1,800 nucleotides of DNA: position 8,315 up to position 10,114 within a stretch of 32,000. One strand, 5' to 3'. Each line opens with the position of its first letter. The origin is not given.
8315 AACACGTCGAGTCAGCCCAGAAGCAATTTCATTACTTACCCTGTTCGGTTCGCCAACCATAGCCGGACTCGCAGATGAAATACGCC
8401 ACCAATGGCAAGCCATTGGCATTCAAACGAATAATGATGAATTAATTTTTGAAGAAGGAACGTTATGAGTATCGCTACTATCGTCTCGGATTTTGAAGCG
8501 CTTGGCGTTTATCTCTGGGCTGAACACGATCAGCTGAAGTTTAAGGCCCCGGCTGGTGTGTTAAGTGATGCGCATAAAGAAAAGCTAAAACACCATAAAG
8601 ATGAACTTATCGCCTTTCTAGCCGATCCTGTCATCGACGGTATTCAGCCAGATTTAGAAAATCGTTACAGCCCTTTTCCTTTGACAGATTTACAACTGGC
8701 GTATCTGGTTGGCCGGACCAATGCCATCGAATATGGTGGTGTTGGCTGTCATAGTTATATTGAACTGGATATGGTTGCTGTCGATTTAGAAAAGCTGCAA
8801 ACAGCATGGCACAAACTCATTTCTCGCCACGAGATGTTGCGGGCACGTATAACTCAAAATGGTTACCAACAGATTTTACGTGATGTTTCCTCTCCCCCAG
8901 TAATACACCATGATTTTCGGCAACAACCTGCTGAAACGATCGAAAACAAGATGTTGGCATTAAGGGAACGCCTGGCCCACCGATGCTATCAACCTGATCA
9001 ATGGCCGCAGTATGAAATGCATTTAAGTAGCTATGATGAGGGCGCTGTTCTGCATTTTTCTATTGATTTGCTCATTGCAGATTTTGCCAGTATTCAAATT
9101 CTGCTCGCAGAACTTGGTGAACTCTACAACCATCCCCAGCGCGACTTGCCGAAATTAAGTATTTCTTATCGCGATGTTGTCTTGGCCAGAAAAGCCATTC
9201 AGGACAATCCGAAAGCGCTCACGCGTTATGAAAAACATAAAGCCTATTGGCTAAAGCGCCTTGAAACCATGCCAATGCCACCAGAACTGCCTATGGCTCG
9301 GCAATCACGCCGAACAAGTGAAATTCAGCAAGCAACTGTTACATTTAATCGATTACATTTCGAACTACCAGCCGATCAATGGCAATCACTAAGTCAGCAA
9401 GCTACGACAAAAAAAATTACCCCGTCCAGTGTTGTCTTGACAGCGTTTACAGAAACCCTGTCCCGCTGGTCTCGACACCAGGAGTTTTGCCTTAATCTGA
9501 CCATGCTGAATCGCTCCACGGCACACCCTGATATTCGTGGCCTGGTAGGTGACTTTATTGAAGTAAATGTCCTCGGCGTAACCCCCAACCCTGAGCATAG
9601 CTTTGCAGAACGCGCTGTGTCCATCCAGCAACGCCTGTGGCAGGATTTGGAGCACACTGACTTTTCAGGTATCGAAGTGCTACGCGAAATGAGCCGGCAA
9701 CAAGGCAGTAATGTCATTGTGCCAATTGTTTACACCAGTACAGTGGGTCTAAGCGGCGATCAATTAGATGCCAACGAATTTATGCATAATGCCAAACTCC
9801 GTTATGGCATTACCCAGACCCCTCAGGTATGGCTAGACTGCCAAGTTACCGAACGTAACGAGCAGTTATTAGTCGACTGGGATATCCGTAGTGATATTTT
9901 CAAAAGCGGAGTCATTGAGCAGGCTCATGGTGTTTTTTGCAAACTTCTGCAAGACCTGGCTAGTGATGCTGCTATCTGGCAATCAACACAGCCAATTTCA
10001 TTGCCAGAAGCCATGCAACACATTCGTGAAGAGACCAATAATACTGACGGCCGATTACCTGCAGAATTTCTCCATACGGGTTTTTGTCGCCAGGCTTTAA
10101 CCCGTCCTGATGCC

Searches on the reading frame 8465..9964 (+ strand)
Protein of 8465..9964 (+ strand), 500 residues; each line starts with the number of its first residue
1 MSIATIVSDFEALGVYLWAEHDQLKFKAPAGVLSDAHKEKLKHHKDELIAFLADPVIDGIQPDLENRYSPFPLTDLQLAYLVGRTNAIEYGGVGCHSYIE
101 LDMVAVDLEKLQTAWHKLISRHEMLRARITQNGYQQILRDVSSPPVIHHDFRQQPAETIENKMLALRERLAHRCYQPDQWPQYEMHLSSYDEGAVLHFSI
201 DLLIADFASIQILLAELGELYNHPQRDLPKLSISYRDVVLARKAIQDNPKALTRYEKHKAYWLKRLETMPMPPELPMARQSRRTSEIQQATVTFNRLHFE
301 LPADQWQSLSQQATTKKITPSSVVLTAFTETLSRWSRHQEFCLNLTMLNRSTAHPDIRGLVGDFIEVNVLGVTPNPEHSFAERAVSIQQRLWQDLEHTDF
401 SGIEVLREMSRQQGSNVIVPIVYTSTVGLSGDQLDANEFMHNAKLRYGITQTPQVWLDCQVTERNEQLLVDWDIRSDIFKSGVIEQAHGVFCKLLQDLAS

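Call 8: find_related_loci(query=window:8465-9964:+, collection=genome_contigs, flank=10000)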
Query window:8465-9964:+ (500 aa) in genome_contigs; peptide patterns used: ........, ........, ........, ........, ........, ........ (x = any residue, [..] = any of these).
22 stretches matched a pattern; 1 encode a relative of the query (tblastn E <= 1e-3); 1 distinct loci.
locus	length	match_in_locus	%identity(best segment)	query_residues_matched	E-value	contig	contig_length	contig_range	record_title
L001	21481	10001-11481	70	1-500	0e+0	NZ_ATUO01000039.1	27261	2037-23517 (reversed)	Psychromonas hadalis ATCC BAA-638 G322DRAFT_scaffold00039.39_C, whole genome shotgun sequence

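Call 43: search_protein_families(library=pfam, proteins=[L001:1386-3212:-, L001:3436-4338:+, L001:4274-6550:+, L001:6942-8387:+, L001:8388-10004:+, L001:10507-12978:+], max_evalue=0.00001)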
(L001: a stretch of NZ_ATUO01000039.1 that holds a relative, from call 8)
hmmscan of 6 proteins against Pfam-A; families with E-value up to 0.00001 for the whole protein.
L001:1386-3212:- (608 aa): 3 families
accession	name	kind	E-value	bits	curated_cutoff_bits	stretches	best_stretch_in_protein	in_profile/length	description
PF00005.33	ABC_tran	-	7.5e-31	108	25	1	356-505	1-137/137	ABC transporter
PF00664.28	ABC_membrane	-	6.5e-21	75.7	28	1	58-281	34-259/274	ABC transporter transmembrane region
PF02463.25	SMC_N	-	3.4e-07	30.4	40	1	359-547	18-211/220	RecF/RecN/SMC N terminal domain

L001:3436-4338:+ (300 aa): 1 family
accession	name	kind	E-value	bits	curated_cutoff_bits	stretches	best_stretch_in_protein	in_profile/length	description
PF00501.34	AMP-binding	-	9.7e-43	146.8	29.9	1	63-290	1-239/384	AMP-binding enzyme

L001:4274-6550:+ (758 aa): 3 families
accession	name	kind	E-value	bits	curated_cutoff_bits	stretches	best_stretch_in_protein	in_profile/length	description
PF00425.24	Chorismate_bind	-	5e-80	269.2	27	1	472-726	2-257/257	chorismate binding enzyme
PF00501.34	AMP-binding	-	3.2e-25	89.2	29.9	1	18-146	249-384/384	AMP-binding enzyme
PF13193.12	AMP-binding_C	-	9.4e-10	39.7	24.5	1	197-271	1-76/76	AMP-binding enzyme C-terminal domain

L001:6942-8387:+ (481 aa): 2 families
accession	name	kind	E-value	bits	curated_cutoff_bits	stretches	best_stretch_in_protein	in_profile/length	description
PF00668.25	Condensation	-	2.6e-34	119.2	30.6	1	3-403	41-453/456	Condensation domain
PF00501.34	AMP-binding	-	1.6e-10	40.8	29.9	1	427-480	3-57/384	AMP-binding enzyme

L001:8388-10004:+ (538 aa): 2 families
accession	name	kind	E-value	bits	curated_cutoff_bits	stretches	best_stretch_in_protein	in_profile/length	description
PF00501.34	AMP-binding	-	1.3e-55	189.2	29.9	1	1-294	60-383/384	AMP-binding enzyme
PF00550.31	PP-binding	-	2.6e-11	44.1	20.8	1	448-512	1-65/67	Phosphopantetheine attachment site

L001:10507-12978:+ (823 aa): 2 families
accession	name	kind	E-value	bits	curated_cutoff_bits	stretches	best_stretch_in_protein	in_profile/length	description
PF00501.34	AMP-binding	-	4.3e-44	151.3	29.9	1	367-580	3-238/384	AMP-binding enzyme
PF00668.25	Condensation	-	1.3e-28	100.4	30.6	1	21-324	127-434/456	Condensation domain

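Call 69: find_homologous_proteins(query=L001:6801-8384:+, max_evalue=1e-80)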
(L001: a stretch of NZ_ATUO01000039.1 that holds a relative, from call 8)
Query L001:6801-8384:+ (528 aa): 170 proteins with E <= 1e-80 among 8000 candidates; the best 120 are listed.
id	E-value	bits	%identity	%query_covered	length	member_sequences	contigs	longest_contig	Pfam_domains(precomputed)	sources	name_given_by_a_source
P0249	0.0e+0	1038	100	88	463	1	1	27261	PF00668.26,PF00501.35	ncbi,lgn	-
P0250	2.3e-201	688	58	98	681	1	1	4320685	PF00668.26,PF00550.32,PF00501.35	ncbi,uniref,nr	ncbi:condensation domain-containing protein [Ottowia testudinis]|uniref:AMP-binding protein n=1 Tax=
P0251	8.3e-198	677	58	98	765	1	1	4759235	PF00668.26,PF00550.32,PF00501.35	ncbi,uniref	uniref:AMP-binding protein n=1 Tax=Thauera sp. SDU_THAU2 TaxID=3136633 RepID=UPI00311F5E69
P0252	7.2e-188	644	56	98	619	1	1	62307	PF00668.26,PF00501.35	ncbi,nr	ncbi:MAG: non-ribosomal peptide synthetase, partial [Gammaproteobacteria bacterium]|nr:non-ribosomal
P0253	4.6e-178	611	53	98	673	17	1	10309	PF00668.26,PF00550.32,PF00501.35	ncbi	ncbi:condensation domain-containing protein, partial [Enterovibrio norvegicus]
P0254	3.5e-170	585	54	98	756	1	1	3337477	PF00668.26,PF00550.32,PF00501.35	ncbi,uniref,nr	ncbi:hypothetical protein DM558_05655 [Entomomonas moraniae]|uniref:Non-ribosomal peptide synthetase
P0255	7.3e-165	568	52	98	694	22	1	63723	PF00668.26,PF00550.32,PF00501.35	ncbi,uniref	ncbi:AMP-binding protein, partial [Marichromatium gracile]|uniref:AMP-binding protein n=1 Tax=Marich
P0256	5.1e-159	549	50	97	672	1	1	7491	PF00668.26,PF00550.32,PF00501.35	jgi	-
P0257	1.1e-155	538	51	98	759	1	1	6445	PF00668.26,PF00550.32,PF00501.35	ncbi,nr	ncbi:MAG: AMP-binding protein, partial [Desulfobacterales bacterium]|nr:AMP-binding protein [Desulfo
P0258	5.5e-155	535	55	84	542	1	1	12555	PF00668.26,PF00501.35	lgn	-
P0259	1.4e-147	511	48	98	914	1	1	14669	PF00668.26,PF00550.32,PF00501.35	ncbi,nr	ncbi:MAG: AMP-binding protein, partial [Pseudonocardia sp.]|nr:AMP-binding protein [Pseudonocardia s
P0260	2.3e-147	510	50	98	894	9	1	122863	PF00668.26,PF00501.35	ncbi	ncbi:yersiniabactin nonribosomal peptide synthetase, partial [Pseudomonas delhiensis]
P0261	1.1e-146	508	49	91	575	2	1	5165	PF00668.26,PF00550.32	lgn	-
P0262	8.9e-145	502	54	81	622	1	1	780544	PF00668.26,PF00550.32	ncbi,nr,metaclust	ncbi:hypothetical protein ASG87_09270 [Frateuria sp. Soil773]|nr:hypothetical protein ASG87_09270 [F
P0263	2.2e-144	500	59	70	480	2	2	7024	PF00668.26,PF00550.32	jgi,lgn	jgi:yersiniabactin nonribosomal peptide synthetase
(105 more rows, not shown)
